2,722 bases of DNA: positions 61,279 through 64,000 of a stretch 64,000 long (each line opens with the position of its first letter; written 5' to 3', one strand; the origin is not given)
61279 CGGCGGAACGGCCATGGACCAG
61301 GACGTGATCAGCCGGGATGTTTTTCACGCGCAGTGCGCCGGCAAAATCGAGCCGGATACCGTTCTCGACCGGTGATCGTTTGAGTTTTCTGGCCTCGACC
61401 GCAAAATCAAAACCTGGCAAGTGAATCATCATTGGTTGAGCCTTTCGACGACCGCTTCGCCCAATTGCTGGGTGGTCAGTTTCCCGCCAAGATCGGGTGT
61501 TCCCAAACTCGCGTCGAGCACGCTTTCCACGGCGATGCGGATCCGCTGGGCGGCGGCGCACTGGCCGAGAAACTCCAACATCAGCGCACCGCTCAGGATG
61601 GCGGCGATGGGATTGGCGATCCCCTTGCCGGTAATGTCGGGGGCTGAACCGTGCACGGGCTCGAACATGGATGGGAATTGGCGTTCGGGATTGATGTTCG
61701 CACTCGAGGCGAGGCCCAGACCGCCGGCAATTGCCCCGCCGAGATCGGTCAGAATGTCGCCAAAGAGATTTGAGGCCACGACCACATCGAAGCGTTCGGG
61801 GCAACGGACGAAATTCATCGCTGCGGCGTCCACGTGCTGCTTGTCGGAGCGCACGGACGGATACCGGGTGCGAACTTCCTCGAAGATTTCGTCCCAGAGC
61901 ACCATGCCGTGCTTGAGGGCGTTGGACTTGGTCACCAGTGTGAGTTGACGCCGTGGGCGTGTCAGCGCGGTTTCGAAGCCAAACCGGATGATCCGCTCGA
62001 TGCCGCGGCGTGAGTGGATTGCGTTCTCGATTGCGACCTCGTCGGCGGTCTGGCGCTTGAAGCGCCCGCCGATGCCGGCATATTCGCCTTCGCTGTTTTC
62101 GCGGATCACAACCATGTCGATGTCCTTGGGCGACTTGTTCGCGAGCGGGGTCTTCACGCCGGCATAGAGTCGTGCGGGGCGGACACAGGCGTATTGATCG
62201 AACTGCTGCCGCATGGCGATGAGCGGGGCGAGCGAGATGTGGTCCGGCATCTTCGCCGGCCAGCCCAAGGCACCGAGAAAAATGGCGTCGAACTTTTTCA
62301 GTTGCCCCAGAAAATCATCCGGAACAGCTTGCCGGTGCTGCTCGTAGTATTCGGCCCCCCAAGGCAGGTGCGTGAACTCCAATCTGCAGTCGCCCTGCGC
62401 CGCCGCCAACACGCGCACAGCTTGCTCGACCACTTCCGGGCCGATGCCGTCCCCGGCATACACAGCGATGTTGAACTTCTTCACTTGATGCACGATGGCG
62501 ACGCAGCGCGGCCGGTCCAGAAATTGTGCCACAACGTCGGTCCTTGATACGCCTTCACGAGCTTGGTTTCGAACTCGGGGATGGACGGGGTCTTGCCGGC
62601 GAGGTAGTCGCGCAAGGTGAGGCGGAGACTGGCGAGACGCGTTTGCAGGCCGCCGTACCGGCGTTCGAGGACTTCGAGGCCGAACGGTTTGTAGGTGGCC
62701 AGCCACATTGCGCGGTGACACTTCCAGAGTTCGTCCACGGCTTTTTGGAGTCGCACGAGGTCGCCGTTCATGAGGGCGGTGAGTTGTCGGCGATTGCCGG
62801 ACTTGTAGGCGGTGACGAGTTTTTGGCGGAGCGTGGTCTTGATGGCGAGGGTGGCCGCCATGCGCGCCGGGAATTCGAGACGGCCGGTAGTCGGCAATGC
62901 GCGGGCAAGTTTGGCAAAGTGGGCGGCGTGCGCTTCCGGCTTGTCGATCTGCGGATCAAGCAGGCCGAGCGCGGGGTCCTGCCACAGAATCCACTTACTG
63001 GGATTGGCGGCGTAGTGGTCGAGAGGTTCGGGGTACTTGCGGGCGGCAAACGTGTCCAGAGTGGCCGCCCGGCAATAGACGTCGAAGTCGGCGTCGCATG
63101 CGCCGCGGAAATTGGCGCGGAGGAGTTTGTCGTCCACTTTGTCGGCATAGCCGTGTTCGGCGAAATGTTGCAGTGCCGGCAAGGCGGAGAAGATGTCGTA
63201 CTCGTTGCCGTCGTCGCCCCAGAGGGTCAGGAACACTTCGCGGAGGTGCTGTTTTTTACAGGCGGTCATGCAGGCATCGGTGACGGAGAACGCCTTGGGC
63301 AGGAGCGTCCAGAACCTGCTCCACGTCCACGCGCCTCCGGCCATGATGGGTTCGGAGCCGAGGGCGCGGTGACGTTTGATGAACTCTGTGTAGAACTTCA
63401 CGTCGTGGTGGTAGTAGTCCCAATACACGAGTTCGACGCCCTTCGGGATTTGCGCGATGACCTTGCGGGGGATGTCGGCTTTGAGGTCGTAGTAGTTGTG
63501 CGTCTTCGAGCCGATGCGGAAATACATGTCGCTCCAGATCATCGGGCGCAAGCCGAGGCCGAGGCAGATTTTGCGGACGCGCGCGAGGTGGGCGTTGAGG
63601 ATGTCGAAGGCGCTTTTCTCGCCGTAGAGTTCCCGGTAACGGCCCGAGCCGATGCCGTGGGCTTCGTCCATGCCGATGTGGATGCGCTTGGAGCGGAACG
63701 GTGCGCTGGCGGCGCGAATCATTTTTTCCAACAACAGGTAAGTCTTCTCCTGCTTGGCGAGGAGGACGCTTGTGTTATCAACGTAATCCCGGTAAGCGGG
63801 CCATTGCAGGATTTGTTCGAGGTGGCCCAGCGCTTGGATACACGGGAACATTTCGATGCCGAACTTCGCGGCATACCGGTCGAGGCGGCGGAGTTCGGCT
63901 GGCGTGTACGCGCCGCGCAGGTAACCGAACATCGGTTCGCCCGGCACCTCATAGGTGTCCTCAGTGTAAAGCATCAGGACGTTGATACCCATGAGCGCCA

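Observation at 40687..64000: Putative GalNAc/galactose-containing glycan and amino-sugar utilisation island with several unclassifiable enzymes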

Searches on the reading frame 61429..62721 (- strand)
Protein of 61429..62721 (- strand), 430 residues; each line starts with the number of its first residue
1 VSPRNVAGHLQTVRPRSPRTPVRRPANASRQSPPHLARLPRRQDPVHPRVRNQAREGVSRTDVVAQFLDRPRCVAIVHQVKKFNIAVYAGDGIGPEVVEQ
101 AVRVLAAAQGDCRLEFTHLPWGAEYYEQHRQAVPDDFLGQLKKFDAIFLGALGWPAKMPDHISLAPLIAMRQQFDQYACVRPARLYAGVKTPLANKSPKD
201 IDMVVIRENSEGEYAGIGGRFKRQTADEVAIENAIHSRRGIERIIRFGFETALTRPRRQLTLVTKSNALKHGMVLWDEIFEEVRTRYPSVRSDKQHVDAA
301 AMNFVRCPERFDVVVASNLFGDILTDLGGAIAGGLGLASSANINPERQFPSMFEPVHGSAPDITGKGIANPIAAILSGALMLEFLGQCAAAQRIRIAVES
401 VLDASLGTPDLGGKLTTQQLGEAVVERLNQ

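Call 4: search_protein_families(library=pfam, proteins=[window:61429-62721:-], max_evalue=0.01)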
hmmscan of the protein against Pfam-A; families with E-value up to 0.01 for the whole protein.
window:61429-62721:- (430 aa): 1 family
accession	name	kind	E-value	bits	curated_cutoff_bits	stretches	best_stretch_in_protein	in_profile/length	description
PF00180.25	Iso_dh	-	4e-98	329.3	27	1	84-424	1-348/348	Isocitrate/isopropylmalate dehydrogenase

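Call 42: search_protein_families(library=ncbifam, proteins=[window:61429-62484:-], max_evalue=0.0001)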
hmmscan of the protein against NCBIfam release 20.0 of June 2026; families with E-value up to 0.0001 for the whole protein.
window:61429-62484:- (351 aa): 16 families
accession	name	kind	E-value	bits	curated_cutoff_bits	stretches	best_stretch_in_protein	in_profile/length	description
TIGR02089.1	TTC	equivalog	1.8e-146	487.6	470.4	1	1-349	1-352/352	tartrate dehydrogenase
NF006048.0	PRK08194.1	equivalog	5.1e-129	430.4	501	1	1-350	1-350/352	tartrate dehydrogenase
NF002898.0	PRK03437.1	equivalog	7.4e-123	410.2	393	1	2-350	3-346/347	3-isopropylmalate dehydrogenase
TIGR02088.1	LEU3_arch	subfamily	1.7e-90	303.6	409.8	1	6-345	1-323/324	isopropylmalate/isohomocitrate dehydrogenases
NF040626.1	AksF2_Meth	equivalog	8.1e-88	294.9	540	1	4-350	2-331/333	homoisocitrate dehydrogenase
NF040619.1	AksF_Meth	equivalog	1.8e-84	283.8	500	1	5-344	3-342/343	homoisocitrate dehydrogenase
NF006529.0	PRK08997.1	equivalog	2.2e-80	270.1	510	1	1-349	1-335/335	isocitrate dehydrogenase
TIGR00169.1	leuB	equivalog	1.5e-78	264.3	353.2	1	5-348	1-348/349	3-isopropylmalate dehydrogenase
NF006673.0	PRK09222.1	equivalog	1.3e-74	251.9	509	1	2-351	3-343/482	NADP-dependent isocitrate dehydrogenase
TIGR00175.1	mito_nad_idh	equivalog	2.7e-63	214.2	432.4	1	3-349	3-334/334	isocitrate dehydrogenase (NAD(+))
TIGR02924.1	ICDH_alpha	equivalog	1.8e-60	205.4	561.35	1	5-350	2-338/473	isocitrate dehydrogenase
NF040855.1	iso_homocit_dh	equivalog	4e-60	203.9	680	1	4-348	2-318/345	isocitrate--homoisocitrate dehydrogenase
TIGR00183.1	prok_nadp_idh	equivalog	1.3e-44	152.7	567.3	2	158-341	202-408/417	isocitrate dehydrogenase (NADP(+))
NF005425.0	PRK07006.1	equivalog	2.8e-41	141.7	490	2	158-331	202-392/416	NADP-dependent isocitrate dehydrogenase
NF005036.0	PRK06451.1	equivalog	3.3e-35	121.6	484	1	6-341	26-395/412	NADP-dependent isocitrate dehydrogenase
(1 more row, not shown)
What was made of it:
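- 61429..62484 (-): Tartrate dehydrogenase/decarboxylase-type (TtuC) beta-decarboxylating dehydrogenase, 351 aa. Overlaps both neighbours by 4 nt. TIGR02089 487.6 bits (cut-off 470.4) (call 42).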

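Call 92: search_solved_structures(query=window:61429-62484:-, max_evalue=1e-40)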
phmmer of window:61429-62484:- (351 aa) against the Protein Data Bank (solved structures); distinct sequences matched with E-value up to 1e-40: 51.
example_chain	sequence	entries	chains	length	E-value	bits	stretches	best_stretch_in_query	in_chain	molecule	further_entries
3flk_A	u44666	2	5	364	7.3e-114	383.9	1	3-349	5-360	Tartrate dehydrogenase/decarboxylase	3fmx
1w0d_A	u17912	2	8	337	2.1e-80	273.9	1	5-344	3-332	3-ISOPROPYLMALATE DEHYDROGENASE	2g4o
3asj_A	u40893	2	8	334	2.6e-66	227.5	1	4-349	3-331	Homoisocitrate dehydrogenase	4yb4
1x0l_A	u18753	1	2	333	3.2e-66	227.3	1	4-349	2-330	Homoisocitrate dehydrogenase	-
6lky_A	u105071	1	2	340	7.8e-66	226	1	6-351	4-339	Putative isocitrate dehydrogenase, NAD-dependent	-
3ah3_A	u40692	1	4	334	1e-65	225.6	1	4-349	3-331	Homoisocitrate dehydrogenase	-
3u1h_A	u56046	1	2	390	3e-64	220.8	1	3-336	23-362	3-isopropylmalate dehydrogenase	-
6ltf_A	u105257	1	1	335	1.9e-63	218.1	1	6-349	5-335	Isocitrate dehydrogenase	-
6m3s_A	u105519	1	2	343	2e-63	218.1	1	6-349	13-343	Isocitrate dehydrogenase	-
1wal_A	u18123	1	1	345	5.5e-61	210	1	5-346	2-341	PROTEIN (3-ISOPROPYLMALATE DEHYDROGENASE)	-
1ipd_A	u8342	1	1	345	2.5e-60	207.9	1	5-346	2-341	3-ISOPROPYLMALATE DEHYDROGENASE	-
2y3z_A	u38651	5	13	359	3.9e-60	207.3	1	3-346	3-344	3-ISOPROPYLMALATE DEHYDROGENASE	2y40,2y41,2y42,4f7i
1hex_A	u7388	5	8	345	8.9e-60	206.1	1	5-346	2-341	3-ISOPROPYLMALATE DEHYDROGENASE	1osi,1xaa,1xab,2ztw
1g2u_A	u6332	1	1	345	9e-60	206.1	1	5-346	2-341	3-ISOPROPYLMALATE DEHYDROGENASE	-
1osj_A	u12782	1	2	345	1.1e-59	205.7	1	5-346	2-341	3-ISOPROPYLMALATE DEHYDROGENASE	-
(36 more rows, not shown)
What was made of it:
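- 61429..62484 (-): PDB 3FLK E 7e-114 against M. tuberculosis LeuB 1W0D E 2e-80 (call 92).
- On Tartrate dehydrogenase/decarboxylase (TtuC): 3FLK 384 bits against LeuB 1W0D 274 bits (call 92).
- The dehydrogenase scores as a tartrate dehydrogenase equivalog, with 3FLK at E 7e-114 (calls 42, 92).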

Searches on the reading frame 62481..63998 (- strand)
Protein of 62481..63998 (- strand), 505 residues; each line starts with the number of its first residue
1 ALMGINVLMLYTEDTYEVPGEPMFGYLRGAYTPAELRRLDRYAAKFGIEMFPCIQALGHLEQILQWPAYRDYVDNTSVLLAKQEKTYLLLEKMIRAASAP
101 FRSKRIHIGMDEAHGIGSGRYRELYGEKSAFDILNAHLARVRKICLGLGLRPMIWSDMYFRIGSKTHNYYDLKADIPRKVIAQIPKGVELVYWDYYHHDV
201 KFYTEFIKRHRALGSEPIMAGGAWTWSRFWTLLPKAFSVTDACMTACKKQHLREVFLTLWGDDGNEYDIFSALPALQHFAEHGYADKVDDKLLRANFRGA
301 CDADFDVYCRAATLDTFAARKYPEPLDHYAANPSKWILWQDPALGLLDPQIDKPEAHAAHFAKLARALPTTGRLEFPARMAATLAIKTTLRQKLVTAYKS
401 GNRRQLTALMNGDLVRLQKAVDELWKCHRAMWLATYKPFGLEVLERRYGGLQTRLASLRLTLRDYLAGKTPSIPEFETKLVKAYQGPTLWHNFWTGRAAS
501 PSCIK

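Call 4: search_protein_families(library=pfam, proteins=[window:62481-63992:-], max_evalue=0.01)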
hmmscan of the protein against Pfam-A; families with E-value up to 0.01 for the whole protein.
window:62481-63992:- (503 aa): 2 families
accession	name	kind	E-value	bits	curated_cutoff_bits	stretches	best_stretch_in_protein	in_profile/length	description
PF18088.7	Glyco_H_20C_C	-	5.9e-40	137.6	27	1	314-482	8-183/194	Glycoside Hydrolase 20C C-terminal domain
PF00728.28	Glyco_hydro_20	-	1.7e-06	28.1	22.3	1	26-157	72-223/348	Glycosyl hydrolase family 20, catalytic domain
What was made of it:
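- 62481..64000 (-): GH20C-like beta-N-acetylhexosaminidase. The 5' part lies beyond the window end. First visible gene of the operon. PF18088 Glyco_H_20C_C 137.6 bits and PF00728 28.1 bits (cut-off 22.3) (call 4).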

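Call 10: search_protein_families(library=ncbifam, proteins=[window:62481-63992:-], max_evalue=0.01)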
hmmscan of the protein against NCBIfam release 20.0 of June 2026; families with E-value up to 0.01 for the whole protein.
window:62481-63992:- (503 aa): 0 families

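Call 78: find_related_loci(query=window:62481-63998:-, collection=metagenome_contigs, flank=10000)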
Query window:62481-63998:- (505 aa) in metagenome_contigs; peptide patterns used: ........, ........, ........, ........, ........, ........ (x = any residue, [..] = any of these).
551 stretches matched a pattern; 521 encode a relative of the query (tblastn E <= 1e-3); the best 80 are kept; 80 distinct loci.
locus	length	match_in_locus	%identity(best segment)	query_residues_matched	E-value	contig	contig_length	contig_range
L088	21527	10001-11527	62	1-505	0e+0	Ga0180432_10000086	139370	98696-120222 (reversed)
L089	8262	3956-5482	61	1-505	0e+0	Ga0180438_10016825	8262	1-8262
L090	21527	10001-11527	61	1-505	0e+0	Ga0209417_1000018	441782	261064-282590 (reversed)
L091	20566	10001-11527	61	1-505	0e+0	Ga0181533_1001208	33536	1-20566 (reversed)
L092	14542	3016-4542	61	1-505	0e+0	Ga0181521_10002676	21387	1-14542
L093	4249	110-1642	61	1-505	0e+0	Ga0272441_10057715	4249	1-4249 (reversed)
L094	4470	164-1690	61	1-505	0e+0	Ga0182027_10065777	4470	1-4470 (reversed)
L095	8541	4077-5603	59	1-505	0e+0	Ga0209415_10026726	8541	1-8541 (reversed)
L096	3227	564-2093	59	1-505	0e+0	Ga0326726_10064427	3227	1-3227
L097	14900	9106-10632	60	1-505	0e+0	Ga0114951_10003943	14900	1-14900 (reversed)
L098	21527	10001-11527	59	1-505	0e+0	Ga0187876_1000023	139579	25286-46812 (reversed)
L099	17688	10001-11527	60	1-505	0e+0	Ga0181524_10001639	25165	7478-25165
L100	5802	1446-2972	60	1-505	0e+0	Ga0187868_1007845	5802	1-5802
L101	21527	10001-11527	59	1-505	0e+0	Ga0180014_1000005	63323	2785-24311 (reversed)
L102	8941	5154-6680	58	1-505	0e+0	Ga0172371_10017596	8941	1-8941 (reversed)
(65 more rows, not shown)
